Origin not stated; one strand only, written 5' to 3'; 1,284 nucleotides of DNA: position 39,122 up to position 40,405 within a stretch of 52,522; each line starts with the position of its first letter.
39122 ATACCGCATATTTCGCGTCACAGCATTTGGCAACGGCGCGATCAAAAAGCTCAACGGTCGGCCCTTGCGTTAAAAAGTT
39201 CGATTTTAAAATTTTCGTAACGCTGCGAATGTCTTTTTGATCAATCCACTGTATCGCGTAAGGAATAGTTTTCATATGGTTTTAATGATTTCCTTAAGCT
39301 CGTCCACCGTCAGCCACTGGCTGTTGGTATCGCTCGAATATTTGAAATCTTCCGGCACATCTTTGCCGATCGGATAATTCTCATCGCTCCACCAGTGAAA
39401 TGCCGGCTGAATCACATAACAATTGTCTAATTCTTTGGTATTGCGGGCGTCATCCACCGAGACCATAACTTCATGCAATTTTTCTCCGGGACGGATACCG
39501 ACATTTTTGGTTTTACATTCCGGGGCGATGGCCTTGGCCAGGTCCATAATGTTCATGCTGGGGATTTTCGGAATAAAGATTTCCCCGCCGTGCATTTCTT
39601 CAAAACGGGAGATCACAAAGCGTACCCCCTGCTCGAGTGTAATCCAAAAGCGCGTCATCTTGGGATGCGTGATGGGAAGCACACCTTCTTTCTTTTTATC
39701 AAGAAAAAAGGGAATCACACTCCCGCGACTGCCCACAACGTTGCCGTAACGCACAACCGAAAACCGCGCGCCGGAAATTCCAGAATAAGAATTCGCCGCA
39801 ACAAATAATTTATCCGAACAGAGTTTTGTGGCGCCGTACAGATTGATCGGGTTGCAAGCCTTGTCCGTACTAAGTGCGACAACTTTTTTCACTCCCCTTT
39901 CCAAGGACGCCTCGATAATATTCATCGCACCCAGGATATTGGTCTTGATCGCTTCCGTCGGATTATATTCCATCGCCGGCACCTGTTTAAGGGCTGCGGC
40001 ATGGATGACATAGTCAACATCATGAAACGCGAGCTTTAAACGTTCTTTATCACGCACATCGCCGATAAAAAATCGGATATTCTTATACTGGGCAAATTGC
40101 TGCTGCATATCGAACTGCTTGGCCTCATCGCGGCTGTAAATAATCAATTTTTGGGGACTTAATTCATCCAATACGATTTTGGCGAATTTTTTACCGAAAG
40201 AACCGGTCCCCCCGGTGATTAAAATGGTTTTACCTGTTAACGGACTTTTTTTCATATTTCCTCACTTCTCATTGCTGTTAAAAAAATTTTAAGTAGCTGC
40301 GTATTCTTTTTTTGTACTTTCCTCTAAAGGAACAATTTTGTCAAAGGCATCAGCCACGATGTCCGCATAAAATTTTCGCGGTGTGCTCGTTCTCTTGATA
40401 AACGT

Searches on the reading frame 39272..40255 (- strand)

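Call 21: search_protein_families(library=pfam, proteins=[window:39272-40255:-], max_evalue=0.00001)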
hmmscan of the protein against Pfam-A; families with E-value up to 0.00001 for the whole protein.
window:39272-40255:- (327 aa): 9 families
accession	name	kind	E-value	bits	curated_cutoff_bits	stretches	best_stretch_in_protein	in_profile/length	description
PF02719.21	Polysacc_synt_2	-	8e-103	344.1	20.2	1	11-283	1-292/293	Polysaccharide biosynthesis protein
PF01370.27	Epimerase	-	4.2e-23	82.4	20.9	1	11-191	1-196/240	NAD dependent epimerase/dehydratase family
PF16363.11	GDP_Man_Dehyd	-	1e-14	55.2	27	1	12-131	1-130/332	GDP-mannose 4,6 dehydratase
PF01073.25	3Beta_HSD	-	1e-14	54.7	22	1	12-136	1-122/280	3-beta hydroxysteroid dehydrogenase/isomerase family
PF04321.23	RmlD_sub_bind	-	7e-11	42.2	27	1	10-179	2-157/287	RmlD substrate binding domain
PF13460.12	NAD_binding_10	-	2.2e-08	34.6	27.2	1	15-134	1-102/184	NAD(P)H-binding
PF05368.20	NmrA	-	3.3e-08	33.9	27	1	9-126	3-103/298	NmrA-like family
PF08659.16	KR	-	8.2e-07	29.5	22.6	1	10-99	2-101/180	KR domain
PF07993.18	NAD_binding_4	-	1.9e-06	27.7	20.1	0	13-136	1-142/258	Male sterility protein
